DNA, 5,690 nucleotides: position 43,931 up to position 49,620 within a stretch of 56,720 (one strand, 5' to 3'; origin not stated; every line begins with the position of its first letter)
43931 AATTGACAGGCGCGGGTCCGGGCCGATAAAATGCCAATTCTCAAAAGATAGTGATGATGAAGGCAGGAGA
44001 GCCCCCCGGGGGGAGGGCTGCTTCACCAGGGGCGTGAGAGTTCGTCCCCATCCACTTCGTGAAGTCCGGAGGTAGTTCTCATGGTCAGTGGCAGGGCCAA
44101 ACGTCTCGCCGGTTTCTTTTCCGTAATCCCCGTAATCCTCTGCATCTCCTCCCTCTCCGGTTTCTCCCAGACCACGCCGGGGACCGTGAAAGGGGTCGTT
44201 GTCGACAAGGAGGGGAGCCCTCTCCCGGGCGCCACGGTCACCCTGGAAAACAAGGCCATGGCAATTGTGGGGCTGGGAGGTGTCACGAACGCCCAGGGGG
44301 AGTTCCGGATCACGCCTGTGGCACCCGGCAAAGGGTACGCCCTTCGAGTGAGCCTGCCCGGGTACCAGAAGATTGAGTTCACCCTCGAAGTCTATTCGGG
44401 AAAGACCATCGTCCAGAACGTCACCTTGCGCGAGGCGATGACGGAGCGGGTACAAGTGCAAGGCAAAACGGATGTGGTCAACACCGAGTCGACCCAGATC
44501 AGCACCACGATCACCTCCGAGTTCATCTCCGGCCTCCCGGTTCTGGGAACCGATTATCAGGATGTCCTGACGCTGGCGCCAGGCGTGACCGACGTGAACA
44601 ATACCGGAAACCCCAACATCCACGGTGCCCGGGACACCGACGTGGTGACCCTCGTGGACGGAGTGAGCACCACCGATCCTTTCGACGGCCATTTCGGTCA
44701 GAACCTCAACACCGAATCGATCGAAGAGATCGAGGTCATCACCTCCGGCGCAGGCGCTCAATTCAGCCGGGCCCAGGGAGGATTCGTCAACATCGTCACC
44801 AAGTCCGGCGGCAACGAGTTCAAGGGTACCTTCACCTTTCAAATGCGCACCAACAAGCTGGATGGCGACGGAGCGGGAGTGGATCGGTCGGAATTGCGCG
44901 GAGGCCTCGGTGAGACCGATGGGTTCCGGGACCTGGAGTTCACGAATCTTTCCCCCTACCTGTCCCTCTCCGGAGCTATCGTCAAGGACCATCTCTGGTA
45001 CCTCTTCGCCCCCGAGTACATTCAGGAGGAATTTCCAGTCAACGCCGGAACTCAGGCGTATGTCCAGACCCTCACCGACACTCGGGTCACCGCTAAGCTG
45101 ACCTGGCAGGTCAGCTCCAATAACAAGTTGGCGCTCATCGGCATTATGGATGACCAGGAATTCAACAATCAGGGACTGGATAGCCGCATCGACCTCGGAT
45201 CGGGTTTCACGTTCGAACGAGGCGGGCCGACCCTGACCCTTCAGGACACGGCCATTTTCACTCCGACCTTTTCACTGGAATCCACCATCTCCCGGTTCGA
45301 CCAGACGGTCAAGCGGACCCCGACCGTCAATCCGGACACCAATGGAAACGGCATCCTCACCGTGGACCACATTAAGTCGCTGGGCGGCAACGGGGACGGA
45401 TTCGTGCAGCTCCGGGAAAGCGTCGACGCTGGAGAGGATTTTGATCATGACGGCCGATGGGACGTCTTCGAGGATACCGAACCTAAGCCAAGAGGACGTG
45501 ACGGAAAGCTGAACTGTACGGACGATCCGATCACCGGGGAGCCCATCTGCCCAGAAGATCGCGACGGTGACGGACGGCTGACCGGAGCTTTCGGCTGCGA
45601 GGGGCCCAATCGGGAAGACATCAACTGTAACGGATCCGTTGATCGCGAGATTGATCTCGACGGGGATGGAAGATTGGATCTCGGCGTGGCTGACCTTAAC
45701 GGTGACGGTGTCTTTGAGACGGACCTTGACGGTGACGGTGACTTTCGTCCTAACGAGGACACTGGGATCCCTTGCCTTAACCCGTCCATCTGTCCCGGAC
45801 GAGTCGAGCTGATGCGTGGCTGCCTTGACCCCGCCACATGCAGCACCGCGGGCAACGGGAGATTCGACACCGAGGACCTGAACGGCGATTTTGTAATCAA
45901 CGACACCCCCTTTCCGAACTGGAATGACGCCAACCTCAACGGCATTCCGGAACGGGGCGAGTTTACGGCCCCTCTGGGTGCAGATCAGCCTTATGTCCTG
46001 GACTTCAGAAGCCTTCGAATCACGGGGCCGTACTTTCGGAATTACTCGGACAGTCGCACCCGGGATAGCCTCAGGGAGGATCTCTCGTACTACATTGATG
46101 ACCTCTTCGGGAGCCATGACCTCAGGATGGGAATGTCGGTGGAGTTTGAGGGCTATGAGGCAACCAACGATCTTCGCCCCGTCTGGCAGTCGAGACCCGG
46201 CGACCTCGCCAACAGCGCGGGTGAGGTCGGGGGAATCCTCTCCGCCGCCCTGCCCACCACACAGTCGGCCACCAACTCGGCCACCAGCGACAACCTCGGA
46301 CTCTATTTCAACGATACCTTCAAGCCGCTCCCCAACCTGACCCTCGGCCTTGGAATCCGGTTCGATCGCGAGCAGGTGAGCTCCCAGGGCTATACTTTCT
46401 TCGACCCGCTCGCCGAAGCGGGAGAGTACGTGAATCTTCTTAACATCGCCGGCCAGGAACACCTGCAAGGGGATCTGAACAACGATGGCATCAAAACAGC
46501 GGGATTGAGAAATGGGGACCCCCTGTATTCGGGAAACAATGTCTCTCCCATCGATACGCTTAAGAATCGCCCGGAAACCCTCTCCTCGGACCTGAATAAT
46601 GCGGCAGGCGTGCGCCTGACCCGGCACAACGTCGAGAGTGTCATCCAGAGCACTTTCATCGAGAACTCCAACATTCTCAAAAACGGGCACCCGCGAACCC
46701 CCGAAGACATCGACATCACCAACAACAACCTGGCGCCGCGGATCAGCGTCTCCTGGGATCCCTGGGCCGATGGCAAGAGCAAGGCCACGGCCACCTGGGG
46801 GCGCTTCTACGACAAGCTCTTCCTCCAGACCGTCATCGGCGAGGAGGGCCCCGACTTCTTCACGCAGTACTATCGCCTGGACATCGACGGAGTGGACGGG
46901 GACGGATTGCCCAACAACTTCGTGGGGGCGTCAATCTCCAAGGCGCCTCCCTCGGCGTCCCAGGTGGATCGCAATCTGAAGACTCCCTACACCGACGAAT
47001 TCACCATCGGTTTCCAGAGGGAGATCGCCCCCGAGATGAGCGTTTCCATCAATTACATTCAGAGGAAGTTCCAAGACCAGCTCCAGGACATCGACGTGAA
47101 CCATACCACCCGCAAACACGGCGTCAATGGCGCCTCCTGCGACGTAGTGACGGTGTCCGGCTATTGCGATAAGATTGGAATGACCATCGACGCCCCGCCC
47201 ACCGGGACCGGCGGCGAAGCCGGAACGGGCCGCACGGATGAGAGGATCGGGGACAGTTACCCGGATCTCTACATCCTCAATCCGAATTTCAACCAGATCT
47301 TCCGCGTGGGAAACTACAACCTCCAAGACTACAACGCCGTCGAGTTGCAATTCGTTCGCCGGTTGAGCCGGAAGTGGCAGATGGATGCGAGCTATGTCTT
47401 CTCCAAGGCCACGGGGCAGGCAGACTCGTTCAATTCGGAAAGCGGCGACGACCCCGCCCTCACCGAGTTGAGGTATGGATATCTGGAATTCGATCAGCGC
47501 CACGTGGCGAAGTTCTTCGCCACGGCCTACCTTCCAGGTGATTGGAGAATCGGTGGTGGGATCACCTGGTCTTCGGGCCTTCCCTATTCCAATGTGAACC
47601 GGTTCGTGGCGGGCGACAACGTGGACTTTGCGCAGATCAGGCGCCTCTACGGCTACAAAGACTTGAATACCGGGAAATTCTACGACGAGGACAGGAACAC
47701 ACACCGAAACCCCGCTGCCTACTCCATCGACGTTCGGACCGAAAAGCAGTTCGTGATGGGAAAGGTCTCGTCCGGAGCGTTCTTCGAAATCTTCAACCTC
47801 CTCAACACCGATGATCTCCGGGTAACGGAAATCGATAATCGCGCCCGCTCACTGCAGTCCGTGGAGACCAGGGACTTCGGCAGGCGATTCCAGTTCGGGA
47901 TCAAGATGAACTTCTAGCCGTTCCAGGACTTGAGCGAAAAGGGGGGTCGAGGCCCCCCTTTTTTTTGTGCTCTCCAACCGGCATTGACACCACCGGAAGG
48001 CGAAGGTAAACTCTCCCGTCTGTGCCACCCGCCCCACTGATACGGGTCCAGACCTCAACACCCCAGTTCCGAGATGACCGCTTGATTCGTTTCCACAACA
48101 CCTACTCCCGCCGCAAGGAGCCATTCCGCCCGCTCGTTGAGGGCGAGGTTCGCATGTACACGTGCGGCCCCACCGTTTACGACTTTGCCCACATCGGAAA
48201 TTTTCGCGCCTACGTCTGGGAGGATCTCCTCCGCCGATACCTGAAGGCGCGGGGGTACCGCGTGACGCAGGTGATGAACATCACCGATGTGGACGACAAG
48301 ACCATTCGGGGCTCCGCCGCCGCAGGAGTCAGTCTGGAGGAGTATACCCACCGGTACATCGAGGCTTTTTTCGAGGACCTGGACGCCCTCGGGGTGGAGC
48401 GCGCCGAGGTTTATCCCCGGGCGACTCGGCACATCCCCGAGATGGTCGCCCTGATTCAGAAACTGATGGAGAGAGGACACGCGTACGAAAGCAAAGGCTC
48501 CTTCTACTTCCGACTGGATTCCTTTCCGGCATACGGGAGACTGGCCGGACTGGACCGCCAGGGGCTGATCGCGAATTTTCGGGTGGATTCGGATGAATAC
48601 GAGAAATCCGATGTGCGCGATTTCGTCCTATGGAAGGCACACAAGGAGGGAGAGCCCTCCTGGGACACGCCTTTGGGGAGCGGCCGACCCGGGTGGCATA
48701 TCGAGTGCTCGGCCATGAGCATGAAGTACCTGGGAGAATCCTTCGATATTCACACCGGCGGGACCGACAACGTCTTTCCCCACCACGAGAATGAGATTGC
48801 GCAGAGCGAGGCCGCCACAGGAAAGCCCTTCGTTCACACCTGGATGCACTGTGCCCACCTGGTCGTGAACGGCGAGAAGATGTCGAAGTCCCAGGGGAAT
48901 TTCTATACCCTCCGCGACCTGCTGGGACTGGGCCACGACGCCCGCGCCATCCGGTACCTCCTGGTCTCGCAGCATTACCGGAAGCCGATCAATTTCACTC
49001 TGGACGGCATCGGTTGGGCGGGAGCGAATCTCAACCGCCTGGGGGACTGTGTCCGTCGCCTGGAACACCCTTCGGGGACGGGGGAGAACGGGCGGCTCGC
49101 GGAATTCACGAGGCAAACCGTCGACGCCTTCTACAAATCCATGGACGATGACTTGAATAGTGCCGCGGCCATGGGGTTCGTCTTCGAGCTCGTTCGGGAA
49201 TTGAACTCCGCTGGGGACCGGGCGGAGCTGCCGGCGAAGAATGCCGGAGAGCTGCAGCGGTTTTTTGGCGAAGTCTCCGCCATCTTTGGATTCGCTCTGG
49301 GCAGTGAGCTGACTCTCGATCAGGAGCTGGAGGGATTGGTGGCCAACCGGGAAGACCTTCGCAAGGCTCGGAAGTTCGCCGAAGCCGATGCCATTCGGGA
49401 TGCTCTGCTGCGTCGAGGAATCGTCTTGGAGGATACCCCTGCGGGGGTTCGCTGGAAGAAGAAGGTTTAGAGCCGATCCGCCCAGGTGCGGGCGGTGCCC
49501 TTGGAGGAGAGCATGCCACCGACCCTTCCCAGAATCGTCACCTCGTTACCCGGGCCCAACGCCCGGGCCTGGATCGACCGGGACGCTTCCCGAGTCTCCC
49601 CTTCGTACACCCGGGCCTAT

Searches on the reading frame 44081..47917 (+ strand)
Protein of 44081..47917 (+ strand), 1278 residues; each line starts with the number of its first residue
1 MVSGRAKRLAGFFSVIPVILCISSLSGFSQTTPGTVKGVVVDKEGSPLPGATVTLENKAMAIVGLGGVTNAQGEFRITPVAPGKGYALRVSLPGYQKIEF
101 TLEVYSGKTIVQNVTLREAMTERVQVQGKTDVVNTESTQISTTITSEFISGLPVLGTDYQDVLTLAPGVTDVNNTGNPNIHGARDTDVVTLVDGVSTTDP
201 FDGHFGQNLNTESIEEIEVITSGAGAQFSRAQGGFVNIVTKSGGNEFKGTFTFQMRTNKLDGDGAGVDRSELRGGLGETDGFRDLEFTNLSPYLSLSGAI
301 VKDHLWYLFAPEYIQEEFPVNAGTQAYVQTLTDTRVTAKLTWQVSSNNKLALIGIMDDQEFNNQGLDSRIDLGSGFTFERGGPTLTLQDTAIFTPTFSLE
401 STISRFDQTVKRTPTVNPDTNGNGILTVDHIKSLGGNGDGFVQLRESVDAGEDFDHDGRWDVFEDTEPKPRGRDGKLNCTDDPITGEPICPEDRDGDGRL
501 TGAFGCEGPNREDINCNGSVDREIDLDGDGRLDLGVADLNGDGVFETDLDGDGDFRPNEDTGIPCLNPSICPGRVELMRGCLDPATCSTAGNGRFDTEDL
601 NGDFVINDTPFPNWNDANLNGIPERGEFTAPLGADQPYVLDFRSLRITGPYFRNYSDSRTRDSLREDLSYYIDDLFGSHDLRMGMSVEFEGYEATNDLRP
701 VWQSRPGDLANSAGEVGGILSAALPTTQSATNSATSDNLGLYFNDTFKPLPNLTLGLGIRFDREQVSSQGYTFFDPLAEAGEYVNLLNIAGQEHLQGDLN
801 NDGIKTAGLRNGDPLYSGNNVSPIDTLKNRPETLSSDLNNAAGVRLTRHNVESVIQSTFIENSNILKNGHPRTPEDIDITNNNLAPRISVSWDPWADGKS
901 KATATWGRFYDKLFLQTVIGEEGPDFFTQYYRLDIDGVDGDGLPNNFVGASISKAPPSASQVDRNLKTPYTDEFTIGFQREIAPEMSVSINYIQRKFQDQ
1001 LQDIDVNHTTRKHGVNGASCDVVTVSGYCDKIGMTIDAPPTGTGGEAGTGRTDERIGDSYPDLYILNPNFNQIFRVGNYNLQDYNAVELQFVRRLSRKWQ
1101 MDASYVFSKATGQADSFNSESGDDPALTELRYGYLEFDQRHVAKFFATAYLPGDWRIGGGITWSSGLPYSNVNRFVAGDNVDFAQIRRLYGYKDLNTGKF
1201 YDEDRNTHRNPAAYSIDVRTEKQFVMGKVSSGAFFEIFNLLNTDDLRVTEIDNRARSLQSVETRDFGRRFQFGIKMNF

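Call 8: search_protein_families(library=pfam, proteins=[window:44081-47917:+], max_evalue=0.01)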
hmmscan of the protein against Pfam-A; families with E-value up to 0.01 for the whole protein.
window:44081-47917:+ (1278 aa): 7 families
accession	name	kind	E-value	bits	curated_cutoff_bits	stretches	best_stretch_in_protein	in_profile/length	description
PF25183.1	OMP_b-brl_4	-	1.6e-35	123.2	30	1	635-1246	253-811/838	Outer membrane beta barrel domain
PF13620.12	CarboxypepD_reg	-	4.4e-16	59.4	32.3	1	35-117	1-82/82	Carboxypeptidase regulatory-like domain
PF13715.12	CarbopepD_reg_2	-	1.2e-12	48.1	32.2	1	36-122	1-82/88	CarboxypepD_reg-like domain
PF07715.20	Plug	-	1.2e-09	39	23.9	1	136-233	4-105/107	TonB-dependent Receptor Plug Domain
PF00593.30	TonB_dep_Rec_b-barrel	-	8.7e-05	23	27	1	620-774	55-206/436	TonB dependent receptor-like, beta-barrel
PF02369.22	Big_1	-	0.0019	18.7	34.9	1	35-78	20-65/93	Bacterial Ig-like domain (group 1)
PF17210.9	SdrD_B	-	0.0072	17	29.7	0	42-94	18-68/112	SdrD B-like domain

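Call 84: search_protein_families(library=ncbifam, proteins=[window:44081-47917:+], max_evalue=0.001)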
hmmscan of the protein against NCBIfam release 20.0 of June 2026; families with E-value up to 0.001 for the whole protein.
window:44081-47917:+ (1278 aa): 8 families
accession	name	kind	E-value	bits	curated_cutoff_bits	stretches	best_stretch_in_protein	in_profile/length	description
TIGR04056.1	OMP_RagA_SusC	subfamily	3.7e-09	35.5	368.25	1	35-255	2-223/981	SusC/RagA family TonB-linked outer membrane protein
TIGR01783.1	TonB-siderophor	subfamily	6.8e-08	31.6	223.5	1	142-261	7-128/649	TonB-dependent siderophore receptor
TIGR01786.1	TonB-hemlactrns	subfamily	1.1e-07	30.6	323.75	1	134-242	18-135/719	TonB-dependent hemoglobin/transferrin/lactoferrin family receptor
NF049946.1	TonB_dep_CU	exception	4.6e-07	28.5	700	1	208-279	137-207/683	TonB-dependent receptor, CU motif-type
NF010048.1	PRK13524.1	subfamily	1.8e-06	26.7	493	1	211-283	145-219/744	FepA family TonB-dependent siderophore receptor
NF010051.0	PRK13528.1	subfamily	2.2e-06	26.2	583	1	211-264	141-195/727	FepA family TonB-dependent siderophore receptor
NF007478.2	PRK10064.1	equivalog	9.5e-05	20.8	745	1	142-254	52-171/663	catecholate siderophore receptor CirA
TIGR01779.1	TonB-B12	equivalog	0.00036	19.2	599.7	1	160-267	66-180/614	TonB-dependent vitamin B12 receptor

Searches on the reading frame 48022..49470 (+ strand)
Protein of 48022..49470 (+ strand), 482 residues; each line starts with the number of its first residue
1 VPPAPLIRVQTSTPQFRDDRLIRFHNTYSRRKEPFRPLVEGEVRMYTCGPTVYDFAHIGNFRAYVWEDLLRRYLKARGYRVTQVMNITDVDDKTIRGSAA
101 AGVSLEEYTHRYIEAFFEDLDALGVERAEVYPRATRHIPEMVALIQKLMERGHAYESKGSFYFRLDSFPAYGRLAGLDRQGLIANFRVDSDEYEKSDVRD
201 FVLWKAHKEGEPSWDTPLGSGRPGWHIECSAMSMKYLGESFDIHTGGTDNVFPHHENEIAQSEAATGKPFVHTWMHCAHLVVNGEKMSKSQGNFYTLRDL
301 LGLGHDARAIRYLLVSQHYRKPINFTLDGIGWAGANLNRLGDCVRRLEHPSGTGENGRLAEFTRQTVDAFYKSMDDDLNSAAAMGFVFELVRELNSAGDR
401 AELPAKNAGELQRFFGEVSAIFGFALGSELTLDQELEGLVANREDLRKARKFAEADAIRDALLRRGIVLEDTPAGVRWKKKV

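Call 8: search_protein_families(library=pfam, proteins=[window:48022-49470:+], max_evalue=0.01)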
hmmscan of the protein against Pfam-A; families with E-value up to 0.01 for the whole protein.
window:48022-49470:+ (482 aa): 6 families
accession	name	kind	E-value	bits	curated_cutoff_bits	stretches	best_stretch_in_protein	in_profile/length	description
PF01406.26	tRNA-synt_1e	-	2.5e-111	372.3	27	1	35-327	2-293/301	tRNA synthetases class I (C) catalytic domain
PF09190.17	DALR_2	-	3.3e-12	47.2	22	1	369-424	1-55/57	DALR domain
PF09334.17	tRNA-synt_1g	-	2.7e-11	43.3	20.1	2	55-162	13-121/391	tRNA synthetases class I (M)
PF01921.24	tRNA-synt_1f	-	3.2e-07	30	27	1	281-330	277-325/360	tRNA synthetases class I (K)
PF23493.1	CysS_C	-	4.1e-05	24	23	1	432-478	4-50/51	Cysteinyl-tRNA ligase anticodon binding domain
PF00133.28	tRNA-synt_1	-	0.00028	20.2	22.7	1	241-325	329-413/414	tRNA synthetases class I (I, L, M and V)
